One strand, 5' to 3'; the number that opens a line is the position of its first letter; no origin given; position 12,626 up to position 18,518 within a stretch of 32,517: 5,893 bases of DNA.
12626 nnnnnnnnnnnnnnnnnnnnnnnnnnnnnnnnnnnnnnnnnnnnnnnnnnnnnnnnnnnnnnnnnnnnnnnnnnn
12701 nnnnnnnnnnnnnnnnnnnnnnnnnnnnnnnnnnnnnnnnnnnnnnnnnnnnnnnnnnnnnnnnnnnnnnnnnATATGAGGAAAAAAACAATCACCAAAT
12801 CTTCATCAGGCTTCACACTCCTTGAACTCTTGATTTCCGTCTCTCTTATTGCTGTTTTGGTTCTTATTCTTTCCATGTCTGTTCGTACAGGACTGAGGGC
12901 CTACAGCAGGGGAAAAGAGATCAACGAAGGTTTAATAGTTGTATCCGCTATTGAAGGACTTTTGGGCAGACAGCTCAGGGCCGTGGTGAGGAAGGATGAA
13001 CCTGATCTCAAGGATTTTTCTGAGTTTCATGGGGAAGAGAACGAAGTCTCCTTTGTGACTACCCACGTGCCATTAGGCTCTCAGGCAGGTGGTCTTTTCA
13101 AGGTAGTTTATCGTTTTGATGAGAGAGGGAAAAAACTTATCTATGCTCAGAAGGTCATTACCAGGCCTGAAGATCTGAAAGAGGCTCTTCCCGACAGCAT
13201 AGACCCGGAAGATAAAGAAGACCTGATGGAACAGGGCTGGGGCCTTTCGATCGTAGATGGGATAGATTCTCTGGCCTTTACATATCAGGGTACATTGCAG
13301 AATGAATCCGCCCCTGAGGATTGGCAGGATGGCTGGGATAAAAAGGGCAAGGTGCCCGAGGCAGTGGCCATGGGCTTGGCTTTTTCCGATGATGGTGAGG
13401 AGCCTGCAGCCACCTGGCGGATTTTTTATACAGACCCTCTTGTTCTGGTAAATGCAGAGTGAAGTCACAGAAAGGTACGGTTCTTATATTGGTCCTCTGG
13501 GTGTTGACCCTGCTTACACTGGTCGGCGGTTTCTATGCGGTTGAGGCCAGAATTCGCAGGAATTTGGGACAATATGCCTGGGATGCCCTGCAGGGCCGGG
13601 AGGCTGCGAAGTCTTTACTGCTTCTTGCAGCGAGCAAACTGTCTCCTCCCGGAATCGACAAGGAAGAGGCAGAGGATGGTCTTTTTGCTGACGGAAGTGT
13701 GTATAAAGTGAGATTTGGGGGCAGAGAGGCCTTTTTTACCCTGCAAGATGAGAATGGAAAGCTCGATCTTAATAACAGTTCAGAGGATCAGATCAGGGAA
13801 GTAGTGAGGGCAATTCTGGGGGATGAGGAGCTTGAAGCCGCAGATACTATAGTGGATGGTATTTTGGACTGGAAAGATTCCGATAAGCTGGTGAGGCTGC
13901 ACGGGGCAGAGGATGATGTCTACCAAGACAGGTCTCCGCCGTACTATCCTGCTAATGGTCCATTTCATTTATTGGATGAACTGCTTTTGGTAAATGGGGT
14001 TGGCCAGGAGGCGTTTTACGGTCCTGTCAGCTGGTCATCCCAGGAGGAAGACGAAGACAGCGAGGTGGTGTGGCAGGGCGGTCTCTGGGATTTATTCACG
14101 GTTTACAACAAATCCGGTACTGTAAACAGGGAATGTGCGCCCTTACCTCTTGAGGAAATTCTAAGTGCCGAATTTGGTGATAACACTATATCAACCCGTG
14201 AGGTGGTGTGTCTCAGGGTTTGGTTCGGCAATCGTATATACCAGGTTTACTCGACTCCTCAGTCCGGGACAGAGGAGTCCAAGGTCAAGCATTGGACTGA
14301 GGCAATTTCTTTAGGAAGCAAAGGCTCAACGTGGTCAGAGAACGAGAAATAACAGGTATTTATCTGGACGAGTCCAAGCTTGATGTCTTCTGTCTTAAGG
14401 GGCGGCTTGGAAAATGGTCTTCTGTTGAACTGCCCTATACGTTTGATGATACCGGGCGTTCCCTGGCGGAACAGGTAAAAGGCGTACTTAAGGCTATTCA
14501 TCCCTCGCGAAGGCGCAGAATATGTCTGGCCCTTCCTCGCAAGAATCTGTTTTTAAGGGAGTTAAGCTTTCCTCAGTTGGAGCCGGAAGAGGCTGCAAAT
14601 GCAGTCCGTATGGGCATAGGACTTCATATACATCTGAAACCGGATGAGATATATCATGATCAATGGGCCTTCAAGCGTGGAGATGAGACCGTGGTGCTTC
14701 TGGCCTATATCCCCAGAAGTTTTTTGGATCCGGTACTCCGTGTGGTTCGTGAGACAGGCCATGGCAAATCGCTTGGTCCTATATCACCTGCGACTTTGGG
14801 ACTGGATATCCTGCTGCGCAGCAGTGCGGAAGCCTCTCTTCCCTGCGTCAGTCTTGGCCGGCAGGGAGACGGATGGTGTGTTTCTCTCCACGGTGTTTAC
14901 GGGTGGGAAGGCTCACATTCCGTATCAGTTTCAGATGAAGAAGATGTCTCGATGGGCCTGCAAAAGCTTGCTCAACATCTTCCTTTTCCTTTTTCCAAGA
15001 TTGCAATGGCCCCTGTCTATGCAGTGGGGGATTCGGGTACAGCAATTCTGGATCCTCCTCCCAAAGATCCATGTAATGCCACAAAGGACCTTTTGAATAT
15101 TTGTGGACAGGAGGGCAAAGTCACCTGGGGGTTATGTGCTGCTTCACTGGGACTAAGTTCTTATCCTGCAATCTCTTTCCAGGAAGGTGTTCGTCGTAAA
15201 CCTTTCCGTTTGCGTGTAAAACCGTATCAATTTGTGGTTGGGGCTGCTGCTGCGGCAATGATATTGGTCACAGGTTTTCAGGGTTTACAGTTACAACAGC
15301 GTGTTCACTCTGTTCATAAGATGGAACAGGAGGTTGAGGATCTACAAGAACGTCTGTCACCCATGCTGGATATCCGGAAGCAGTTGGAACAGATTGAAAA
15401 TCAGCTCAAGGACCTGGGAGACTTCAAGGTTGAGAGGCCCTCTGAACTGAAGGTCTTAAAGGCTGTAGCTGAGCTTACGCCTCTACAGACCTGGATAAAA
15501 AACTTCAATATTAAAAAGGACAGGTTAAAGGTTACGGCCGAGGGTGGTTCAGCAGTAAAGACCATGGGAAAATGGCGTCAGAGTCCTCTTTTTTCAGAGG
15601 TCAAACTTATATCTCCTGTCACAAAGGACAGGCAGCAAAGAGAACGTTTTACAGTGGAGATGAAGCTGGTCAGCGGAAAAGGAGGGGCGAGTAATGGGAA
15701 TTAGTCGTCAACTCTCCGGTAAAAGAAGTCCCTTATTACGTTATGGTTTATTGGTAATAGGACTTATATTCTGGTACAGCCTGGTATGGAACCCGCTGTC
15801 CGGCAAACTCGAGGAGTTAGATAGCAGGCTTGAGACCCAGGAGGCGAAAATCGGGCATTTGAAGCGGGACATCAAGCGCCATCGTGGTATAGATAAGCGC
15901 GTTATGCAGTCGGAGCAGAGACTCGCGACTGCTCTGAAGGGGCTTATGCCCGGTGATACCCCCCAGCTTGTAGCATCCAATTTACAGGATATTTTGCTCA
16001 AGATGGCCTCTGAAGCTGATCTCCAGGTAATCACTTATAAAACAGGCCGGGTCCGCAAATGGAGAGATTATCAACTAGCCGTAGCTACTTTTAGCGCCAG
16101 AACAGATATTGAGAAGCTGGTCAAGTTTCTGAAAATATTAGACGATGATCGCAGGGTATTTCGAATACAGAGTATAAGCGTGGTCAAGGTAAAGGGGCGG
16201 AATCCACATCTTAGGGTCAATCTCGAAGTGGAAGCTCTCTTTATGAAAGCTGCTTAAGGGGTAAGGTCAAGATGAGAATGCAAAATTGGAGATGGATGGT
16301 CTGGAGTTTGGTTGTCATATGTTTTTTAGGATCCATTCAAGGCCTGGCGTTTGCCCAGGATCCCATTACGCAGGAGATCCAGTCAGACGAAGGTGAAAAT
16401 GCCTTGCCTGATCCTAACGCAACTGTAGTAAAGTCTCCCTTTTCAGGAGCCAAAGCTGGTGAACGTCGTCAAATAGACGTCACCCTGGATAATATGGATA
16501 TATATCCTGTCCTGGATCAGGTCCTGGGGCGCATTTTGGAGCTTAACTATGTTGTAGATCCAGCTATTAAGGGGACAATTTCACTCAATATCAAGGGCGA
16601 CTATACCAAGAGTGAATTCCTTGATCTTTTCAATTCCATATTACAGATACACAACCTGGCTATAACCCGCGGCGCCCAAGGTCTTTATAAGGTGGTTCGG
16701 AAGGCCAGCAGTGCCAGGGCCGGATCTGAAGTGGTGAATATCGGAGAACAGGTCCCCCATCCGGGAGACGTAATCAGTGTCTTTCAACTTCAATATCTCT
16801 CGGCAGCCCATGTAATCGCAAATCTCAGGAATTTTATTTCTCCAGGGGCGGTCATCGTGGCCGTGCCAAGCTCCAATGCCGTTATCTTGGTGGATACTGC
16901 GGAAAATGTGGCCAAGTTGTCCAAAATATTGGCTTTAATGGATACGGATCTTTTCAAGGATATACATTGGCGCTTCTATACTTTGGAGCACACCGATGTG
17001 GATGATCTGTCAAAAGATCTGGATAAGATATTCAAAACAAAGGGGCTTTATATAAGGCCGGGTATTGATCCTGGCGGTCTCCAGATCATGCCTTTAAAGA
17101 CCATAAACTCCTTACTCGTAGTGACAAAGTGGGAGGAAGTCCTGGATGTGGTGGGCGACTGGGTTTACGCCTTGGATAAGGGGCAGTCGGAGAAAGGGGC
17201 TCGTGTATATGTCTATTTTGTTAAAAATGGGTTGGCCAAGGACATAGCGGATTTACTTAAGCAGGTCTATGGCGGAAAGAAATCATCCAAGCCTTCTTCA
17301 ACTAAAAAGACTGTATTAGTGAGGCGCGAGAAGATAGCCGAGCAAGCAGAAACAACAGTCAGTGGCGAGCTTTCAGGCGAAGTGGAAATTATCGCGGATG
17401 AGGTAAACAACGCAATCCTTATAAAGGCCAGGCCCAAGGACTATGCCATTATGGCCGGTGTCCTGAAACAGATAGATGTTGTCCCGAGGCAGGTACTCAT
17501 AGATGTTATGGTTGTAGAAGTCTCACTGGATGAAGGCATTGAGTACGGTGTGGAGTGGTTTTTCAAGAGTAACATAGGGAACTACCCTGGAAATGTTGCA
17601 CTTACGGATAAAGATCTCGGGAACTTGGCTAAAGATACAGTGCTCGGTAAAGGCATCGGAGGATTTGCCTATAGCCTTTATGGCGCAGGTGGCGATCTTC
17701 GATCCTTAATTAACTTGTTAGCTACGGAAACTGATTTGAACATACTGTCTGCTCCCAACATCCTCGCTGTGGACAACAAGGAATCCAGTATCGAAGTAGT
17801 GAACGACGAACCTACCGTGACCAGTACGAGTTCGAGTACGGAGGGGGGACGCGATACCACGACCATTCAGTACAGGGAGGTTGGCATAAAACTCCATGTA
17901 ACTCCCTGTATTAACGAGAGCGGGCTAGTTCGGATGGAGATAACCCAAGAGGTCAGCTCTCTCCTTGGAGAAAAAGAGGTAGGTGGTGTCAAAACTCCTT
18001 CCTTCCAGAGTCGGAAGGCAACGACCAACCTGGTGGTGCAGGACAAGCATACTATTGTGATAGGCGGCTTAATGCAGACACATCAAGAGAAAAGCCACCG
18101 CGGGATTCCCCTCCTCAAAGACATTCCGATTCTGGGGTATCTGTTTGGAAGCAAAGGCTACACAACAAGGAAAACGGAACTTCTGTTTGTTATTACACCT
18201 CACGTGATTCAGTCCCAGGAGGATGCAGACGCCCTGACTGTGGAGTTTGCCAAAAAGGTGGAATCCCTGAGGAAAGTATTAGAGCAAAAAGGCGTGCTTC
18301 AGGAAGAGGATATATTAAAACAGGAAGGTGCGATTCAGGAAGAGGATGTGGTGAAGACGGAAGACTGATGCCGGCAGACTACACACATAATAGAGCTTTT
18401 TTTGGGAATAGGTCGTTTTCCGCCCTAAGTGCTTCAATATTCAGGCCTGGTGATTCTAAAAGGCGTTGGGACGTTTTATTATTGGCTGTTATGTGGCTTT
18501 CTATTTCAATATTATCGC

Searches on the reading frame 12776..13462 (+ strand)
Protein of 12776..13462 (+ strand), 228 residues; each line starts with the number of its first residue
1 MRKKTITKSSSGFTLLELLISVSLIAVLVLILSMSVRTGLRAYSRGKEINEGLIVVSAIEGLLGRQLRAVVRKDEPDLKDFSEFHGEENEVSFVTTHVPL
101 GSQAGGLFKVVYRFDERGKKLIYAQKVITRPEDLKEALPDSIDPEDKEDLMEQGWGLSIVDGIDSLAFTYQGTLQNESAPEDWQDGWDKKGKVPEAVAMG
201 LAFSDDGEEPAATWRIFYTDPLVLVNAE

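Call 85: search_protein_families(library=pfam, proteins=[window:12776-13462:+])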
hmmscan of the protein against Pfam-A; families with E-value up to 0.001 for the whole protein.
window:12776-13462:+ (228 aa): 1 family
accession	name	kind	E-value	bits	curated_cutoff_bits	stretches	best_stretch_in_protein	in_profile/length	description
PF07963.17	N_methyl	-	2.2e-06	27.4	21.2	1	8-32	2-26/27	Prokaryotic N-terminal methylation motif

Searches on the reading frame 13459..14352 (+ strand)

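Call 85: search_protein_families(library=pfam, proteins=[window:13459-14352:+])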
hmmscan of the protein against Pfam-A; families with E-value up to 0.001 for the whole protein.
window:13459-14352:+ (297 aa): 1 family
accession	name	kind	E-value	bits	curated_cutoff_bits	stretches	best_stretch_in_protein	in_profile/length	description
PF21687.3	T2SSK_1st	-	2e-14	54.7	26.2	1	106-185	7-94/107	Type II secretion system (T2SS), protein K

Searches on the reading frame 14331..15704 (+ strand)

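Call 85: search_protein_families(library=pfam, proteins=[window:14331-15704:+])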
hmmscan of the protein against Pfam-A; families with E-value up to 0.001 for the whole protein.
window:14331-15704:+ (457 aa): 1 family
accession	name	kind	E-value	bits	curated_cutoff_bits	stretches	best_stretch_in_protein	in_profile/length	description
PF05137.18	PilN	-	3.9e-08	33.6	22.8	1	375-446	2-78/78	Fimbrial assembly protein (PilN)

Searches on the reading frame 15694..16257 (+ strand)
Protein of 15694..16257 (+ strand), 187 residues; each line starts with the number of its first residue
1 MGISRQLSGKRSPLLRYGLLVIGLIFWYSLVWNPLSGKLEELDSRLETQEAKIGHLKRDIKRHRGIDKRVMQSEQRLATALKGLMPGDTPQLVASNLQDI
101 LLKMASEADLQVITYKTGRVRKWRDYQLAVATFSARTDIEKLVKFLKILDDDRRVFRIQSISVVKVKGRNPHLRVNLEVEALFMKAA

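Call 85: search_protein_families(library=pfam, proteins=[window:15694-16257:+])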
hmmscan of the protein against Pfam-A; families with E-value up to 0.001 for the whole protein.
window:15694-16257:+ (187 aa): 2 families
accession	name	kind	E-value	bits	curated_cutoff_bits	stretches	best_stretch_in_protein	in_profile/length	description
PF04612.17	T2SSM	-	2e-06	28.6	27.8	1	19-73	23-79/160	Type II secretion system (T2SS), protein M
PF10741.14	T2SSM_b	-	0.00026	21.3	21.7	1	83-180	5-108/111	Type II secretion system (T2SS), protein M subtype b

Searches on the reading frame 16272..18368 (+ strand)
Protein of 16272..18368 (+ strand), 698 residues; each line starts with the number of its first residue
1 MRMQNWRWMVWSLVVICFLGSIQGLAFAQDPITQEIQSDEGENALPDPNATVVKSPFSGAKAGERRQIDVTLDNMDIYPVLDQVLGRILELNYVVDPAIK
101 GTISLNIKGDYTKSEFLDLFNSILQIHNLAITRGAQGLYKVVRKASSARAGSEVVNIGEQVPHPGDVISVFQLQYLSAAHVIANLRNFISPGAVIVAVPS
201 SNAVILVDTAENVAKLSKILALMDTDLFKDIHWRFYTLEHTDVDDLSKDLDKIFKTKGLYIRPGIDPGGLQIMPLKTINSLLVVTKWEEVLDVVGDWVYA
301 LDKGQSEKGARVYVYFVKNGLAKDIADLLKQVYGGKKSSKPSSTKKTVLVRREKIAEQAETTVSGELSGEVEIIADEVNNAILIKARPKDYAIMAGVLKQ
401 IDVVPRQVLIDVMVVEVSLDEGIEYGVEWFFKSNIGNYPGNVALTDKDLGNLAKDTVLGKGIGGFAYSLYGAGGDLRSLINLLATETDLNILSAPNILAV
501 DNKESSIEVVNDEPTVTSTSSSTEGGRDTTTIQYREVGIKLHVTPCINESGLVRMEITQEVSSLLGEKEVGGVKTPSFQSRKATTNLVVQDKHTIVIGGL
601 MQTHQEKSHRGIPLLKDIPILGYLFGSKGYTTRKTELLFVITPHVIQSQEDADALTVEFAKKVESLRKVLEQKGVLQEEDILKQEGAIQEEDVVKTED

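Call 85: search_protein_families(library=pfam, proteins=[window:16272-18368:+])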
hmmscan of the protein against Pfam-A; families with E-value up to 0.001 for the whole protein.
window:16272-18368:+ (698 aa): 3 families
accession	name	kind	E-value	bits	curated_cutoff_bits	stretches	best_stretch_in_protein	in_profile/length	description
PF00263.26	Secretin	-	1.5e-47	161.8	27.5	1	483-647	2-169/169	Bacterial type II and III secretion system protein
PF03958.22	Secretin_N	-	2.4e-28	98.6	28.2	2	169-225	2-65/69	Bacterial type II/III secretion system short domain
PF21305.2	type_II_gspD_N0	-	1e-12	48.1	27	1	72-141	3-71/71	GspD-like, N0 domain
